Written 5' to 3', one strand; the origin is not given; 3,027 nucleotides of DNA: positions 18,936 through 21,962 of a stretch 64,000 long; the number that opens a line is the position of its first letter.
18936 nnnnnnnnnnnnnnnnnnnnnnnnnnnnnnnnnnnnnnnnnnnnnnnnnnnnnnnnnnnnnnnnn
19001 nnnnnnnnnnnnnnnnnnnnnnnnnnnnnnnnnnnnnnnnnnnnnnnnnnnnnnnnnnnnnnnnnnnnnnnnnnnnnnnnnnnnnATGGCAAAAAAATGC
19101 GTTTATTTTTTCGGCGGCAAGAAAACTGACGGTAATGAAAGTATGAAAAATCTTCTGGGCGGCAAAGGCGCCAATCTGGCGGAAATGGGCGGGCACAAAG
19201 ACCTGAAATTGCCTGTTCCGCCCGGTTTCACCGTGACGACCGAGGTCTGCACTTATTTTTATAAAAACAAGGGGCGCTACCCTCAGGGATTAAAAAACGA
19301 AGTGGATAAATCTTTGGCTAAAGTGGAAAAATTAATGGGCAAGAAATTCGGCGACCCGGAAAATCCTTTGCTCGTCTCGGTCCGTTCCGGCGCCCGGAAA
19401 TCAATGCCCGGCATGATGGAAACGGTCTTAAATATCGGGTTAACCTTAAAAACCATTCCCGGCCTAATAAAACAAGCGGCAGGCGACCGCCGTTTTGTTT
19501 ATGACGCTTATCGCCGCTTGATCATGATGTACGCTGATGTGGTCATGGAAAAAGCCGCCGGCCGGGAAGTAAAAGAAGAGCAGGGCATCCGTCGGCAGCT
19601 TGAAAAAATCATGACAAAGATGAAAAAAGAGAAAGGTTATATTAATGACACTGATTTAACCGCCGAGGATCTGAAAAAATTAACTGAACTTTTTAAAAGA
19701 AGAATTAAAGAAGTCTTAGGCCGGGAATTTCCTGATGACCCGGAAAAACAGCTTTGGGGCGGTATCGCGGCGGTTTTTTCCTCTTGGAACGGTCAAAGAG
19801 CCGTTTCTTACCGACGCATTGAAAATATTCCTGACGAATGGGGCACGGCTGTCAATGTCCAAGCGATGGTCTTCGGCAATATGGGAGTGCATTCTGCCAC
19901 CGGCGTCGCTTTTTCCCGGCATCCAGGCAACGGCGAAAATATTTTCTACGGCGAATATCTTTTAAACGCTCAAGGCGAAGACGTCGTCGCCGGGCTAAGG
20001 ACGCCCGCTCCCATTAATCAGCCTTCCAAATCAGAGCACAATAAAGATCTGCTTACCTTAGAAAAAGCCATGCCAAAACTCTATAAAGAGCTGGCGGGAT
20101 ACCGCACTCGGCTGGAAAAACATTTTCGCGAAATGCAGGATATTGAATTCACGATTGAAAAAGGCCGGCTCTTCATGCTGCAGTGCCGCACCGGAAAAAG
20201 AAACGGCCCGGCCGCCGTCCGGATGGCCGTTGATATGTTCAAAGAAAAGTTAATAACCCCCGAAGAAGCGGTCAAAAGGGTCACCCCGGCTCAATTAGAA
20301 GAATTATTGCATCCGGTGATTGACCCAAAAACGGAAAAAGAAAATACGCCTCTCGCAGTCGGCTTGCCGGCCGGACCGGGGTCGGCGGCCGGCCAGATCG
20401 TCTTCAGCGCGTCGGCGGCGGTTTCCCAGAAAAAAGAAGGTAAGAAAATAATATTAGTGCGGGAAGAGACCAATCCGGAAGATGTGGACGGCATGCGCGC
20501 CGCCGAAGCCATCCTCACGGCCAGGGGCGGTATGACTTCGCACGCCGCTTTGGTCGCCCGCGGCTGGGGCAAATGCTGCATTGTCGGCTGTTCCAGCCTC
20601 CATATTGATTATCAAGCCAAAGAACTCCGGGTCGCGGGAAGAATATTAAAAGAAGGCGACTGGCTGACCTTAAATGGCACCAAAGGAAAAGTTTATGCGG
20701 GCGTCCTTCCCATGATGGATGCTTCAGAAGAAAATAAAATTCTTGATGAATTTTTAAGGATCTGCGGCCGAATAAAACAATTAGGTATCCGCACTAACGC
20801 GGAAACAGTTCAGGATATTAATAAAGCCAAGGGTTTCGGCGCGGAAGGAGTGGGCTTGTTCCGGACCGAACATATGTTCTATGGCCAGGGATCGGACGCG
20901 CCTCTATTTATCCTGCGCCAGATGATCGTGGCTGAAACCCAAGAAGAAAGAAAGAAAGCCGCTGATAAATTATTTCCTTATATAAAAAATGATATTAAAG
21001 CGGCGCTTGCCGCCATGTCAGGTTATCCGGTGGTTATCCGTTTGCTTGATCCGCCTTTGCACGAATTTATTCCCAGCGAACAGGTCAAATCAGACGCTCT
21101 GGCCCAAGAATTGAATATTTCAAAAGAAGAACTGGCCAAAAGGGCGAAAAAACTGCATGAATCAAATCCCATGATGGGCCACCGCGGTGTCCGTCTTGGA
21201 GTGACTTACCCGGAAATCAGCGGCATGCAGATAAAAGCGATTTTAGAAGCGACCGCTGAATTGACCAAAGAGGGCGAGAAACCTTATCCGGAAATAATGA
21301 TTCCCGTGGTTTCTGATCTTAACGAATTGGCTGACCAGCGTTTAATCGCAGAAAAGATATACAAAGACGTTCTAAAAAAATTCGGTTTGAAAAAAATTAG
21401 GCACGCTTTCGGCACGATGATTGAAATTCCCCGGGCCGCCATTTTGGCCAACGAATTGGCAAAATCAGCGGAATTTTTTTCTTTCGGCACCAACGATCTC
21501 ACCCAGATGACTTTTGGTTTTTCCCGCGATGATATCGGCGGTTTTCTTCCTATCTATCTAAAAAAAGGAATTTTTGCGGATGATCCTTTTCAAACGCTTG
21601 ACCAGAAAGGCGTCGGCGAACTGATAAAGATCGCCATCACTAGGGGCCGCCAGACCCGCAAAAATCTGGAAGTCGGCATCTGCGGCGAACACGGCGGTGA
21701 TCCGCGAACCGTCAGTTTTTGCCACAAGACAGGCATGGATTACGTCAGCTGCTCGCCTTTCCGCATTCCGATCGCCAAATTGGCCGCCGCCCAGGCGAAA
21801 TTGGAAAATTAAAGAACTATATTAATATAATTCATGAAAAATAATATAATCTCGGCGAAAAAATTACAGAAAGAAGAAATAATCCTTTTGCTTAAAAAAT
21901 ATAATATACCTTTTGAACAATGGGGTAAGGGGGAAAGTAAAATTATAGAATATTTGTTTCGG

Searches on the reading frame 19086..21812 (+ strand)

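Call 16: search_protein_families(library=ncbifam, proteins=[window:19086-21812:+], max_evalue=0.00001)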
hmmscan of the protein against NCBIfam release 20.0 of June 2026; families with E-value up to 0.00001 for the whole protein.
window:19086-21812:+ (908 aa): 18 families
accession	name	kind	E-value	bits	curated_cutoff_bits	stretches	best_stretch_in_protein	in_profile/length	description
TIGR01828.1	pyru_phos_dikin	equivalog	0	1231.1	843.45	1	3-906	1-865/865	pyruvate, phosphate dikinase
NF004531.0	PRK05878.1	equivalog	2.8e-141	471.7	456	1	17-574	19-493/534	pyruvate, phosphate dikinase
NF005057.0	PRK06464.1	equivalog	4.7e-75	253.1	598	1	334-894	297-778/798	phosphoenolpyruvate synthase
TIGR01418.1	PEP_synth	equivalog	3.2e-64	217.6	739.75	1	334-891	291-769/784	pyruvate, water dikinase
TIGR01417.1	PTS_I_fam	equivalog_domain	2.6e-37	128.5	341.7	2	691-900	348-535/565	phosphoenolpyruvate--protein phosphotransferase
NF008382.0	PRK11177.1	equivalog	1.1e-29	103.6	824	2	691-899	349-535/575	phosphoenolpyruvate-protein phosphotransferase PtsI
NF008283.0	PRK11061.1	equivalog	2.4e-24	85.6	583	1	690-879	513-681/748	phosphoenolpyruvate--protein phosphotransferase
NF004878.0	PRK06241.1-3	subfamily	1.8e-14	52.8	945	0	22-65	17-57/891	phosphoenolpyruvate synthase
NF004880.0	PRK06241.2-1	equivalog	8.6e-14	50.4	972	1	230-369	145-279/837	phosphoenolpyruvate synthase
NF004877.0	PRK06241.1-2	subfamily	7.8e-11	41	866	0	18-62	13-55/869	phosphoenolpyruvate synthase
NF052632.1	undecylprod_RedH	equivalog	3.9e-10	38.3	1350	0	17-65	10-55/880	undecylprodigiosin ligase RedH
NF004881.0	PRK06241.2-2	equivalog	5e-10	38.3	883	0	426-505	791-868/898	phosphoenolpyruvate synthase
NF006153.0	PRK08296.1-5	subfamily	2.4e-08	32.8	578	1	399-536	482-603/608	hypothetical protein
NF004882.0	PRK06241.2-3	equivalog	3.8e-08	31.9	850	0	425-536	719-816/827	phosphoenolpyruvate synthase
NF041857.1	RIF_Ptrans_rph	equivalog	6.7e-08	31.3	999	0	425-504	764-841/864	rifamycin-inactivating phosphotransferase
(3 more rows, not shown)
